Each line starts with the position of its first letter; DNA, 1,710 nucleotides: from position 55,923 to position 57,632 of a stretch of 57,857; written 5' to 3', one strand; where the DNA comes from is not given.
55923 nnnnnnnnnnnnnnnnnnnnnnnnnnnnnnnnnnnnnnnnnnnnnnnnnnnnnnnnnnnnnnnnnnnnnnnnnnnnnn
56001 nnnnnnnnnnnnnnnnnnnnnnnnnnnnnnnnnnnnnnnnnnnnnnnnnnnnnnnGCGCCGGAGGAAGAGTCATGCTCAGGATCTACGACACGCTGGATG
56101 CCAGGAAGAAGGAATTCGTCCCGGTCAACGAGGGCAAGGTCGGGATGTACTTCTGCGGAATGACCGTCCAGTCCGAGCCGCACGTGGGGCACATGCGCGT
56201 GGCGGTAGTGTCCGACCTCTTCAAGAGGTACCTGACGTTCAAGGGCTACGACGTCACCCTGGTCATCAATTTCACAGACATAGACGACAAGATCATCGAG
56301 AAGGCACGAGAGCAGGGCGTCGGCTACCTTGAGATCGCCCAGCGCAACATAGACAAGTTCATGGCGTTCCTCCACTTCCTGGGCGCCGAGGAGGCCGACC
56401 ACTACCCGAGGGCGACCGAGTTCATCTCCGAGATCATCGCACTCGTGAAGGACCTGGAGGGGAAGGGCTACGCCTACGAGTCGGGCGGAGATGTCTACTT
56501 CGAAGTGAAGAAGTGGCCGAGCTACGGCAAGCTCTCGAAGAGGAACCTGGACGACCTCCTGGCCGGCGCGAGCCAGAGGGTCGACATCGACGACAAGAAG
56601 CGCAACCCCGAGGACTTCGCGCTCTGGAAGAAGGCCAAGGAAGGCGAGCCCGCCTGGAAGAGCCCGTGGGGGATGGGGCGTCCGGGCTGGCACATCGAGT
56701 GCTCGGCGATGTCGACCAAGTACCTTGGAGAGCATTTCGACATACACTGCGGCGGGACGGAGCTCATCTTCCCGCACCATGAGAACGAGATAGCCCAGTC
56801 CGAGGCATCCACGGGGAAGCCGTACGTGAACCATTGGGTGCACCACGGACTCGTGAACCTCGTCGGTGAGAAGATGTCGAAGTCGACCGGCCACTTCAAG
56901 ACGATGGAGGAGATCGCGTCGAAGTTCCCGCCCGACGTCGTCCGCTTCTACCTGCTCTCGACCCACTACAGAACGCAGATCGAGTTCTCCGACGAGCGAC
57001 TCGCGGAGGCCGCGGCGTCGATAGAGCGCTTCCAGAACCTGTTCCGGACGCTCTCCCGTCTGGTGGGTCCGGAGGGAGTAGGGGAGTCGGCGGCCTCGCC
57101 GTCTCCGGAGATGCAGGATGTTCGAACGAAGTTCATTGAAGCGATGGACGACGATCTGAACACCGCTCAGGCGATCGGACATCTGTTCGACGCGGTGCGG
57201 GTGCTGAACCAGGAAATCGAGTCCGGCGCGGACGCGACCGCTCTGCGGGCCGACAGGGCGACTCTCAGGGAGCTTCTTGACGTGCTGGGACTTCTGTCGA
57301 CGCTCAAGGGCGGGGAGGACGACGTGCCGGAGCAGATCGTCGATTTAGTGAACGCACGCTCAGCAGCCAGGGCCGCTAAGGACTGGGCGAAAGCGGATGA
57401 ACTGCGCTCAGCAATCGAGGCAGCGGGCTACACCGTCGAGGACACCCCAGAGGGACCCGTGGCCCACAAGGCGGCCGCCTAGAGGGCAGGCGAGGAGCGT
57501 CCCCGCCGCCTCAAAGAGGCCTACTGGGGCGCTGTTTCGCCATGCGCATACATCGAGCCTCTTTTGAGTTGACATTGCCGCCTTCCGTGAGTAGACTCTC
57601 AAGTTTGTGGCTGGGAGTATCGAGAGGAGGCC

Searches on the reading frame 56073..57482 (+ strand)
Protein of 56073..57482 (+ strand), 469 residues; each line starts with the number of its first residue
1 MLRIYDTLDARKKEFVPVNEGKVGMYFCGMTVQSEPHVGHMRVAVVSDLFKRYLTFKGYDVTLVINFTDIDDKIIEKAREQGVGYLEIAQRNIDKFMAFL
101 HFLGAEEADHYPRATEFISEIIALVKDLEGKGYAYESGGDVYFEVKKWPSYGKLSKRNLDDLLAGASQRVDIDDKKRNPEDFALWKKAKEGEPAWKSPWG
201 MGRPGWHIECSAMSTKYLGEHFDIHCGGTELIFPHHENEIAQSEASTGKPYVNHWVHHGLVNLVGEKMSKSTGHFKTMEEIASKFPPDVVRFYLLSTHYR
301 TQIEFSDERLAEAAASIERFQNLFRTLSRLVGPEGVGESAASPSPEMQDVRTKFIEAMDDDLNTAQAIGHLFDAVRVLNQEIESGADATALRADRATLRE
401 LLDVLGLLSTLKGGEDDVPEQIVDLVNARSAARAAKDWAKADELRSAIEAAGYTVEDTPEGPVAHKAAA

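Call 5: search_protein_families(library=pfam, proteins=[window:56073-57482:+], max_evalue=0.01)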
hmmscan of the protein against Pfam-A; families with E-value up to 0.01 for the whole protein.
window:56073-57482:+ (469 aa): 7 families
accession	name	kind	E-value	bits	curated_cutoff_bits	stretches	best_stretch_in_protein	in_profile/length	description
PF01406.26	tRNA-synt_1e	-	2.1e-118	395.5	27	1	15-313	2-299/301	tRNA synthetases class I (C) catalytic domain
PF09190.17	DALR_2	-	6.1e-18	65.6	22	1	353-408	1-56/57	DALR domain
PF09334.17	tRNA-synt_1g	-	7.7e-16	58.3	20.1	2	32-146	10-125/391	tRNA synthetases class I (M)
PF00133.28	tRNA-synt_1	-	9.7e-08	31.6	22.7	1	240-305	347-413/414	tRNA synthetases class I (I, L, M and V)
PF23493.1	CysS_C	-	1.3e-07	32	23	1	416-459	2-45/51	Cysteinyl-tRNA ligase anticodon binding domain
PF01921.24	tRNA-synt_1f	-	3.5e-06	26.6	27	1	265-320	280-335/360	tRNA synthetases class I (K)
PF00750.26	tRNA-synt_1d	-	0.0072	15.8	23.3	0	20-63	19-62/349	tRNA synthetases class I (R), catalytic domain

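Call 52: find_homologous_proteins(query=window:56073-57482:+, max_evalue=1e-40)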
Query window:56073-57482:+ (469 aa): 8000 proteins with E <= 1e-40 among 8000 candidates; the best 120 are listed.
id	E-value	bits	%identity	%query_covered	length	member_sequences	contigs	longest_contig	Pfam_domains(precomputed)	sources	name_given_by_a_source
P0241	0.0e+0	1072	100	100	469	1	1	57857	PF09334.18,PF01406.26,PF23493.2,PF01921.25,PF00133.29,PF09190.18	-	-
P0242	1.0e-271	920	85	100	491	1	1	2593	PF09334.18,PF01406.26,PF23493.2,PF01921.25,PF00133.29,PF09190.18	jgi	jgi:cysteinyl-tRNA synthetase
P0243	5.5e-271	917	85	100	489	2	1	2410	PF09334.18,PF01406.26,PF23493.2,PF01921.25,PF00133.29,PF09190.18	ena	-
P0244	6.3e-270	914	84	100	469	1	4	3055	PF09334.18,PF01406.26,PF23493.2,PF01921.25,PF00133.29,PF09190.18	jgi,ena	-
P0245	9.2e-267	903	84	100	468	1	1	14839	PF09334.18,PF01406.26,PF23493.2,PF01921.25,PF00133.29,PF09190.18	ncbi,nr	ncbi:MAG: cysteine--tRNA ligase [Candidatus Eisenbacteria bacterium]|nr:cysteine--tRNA ligase [Candi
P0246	3.5e-253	859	79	99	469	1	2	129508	PF09334.18,PF01406.26,PF23493.2,PF01921.25,PF00133.29,PF09190.18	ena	-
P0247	1.2e-252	857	80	99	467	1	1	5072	PF09334.18,PF01406.26,PF23493.2,PF01921.25,PF00133.29,PF09190.18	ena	-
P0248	4.7e-250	848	78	100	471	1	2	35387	PF09334.18,PF01406.26,PF23493.2,PF01921.25,PF00133.29,PF09190.18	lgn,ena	-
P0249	1.4e-249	847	78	99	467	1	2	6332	PF09334.18,PF01406.26,PF23493.2,PF01921.25,PF00133.29,PF09190.18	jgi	jgi:cysteinyl-tRNA synthetase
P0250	6.3e-248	841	78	99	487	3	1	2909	PF09334.18,PF01406.26,PF23493.2,PF01921.25,PF00133.29,PF09190.18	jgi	-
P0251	1.3e-247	840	78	99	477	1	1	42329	PF09334.18,PF01406.26,PF23493.2,PF01921.25,PF00133.29,PF09190.18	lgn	-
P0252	1.9e-247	840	77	100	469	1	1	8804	PF09334.18,PF01406.26,PF23493.2,PF01921.25,PF00133.29,PF09190.18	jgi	jgi:cysteinyl-tRNA synthetase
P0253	2.5e-247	839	78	99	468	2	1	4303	PF09334.18,PF01406.26,PF23493.2,PF01921.25,PF00133.29,PF09190.18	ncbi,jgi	-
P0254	6.0e-247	838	77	100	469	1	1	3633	PF09334.18,PF01406.26,PF23493.2,PF01921.25,PF00133.29,PF09190.18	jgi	jgi:cysteinyl-tRNA synthetase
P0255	5.8e-246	835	78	100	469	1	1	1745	PF09334.18,PF01406.26,PF23493.2,PF01921.25,PF00133.29,PF09190.18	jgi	jgi:cysteinyl-tRNA synthetase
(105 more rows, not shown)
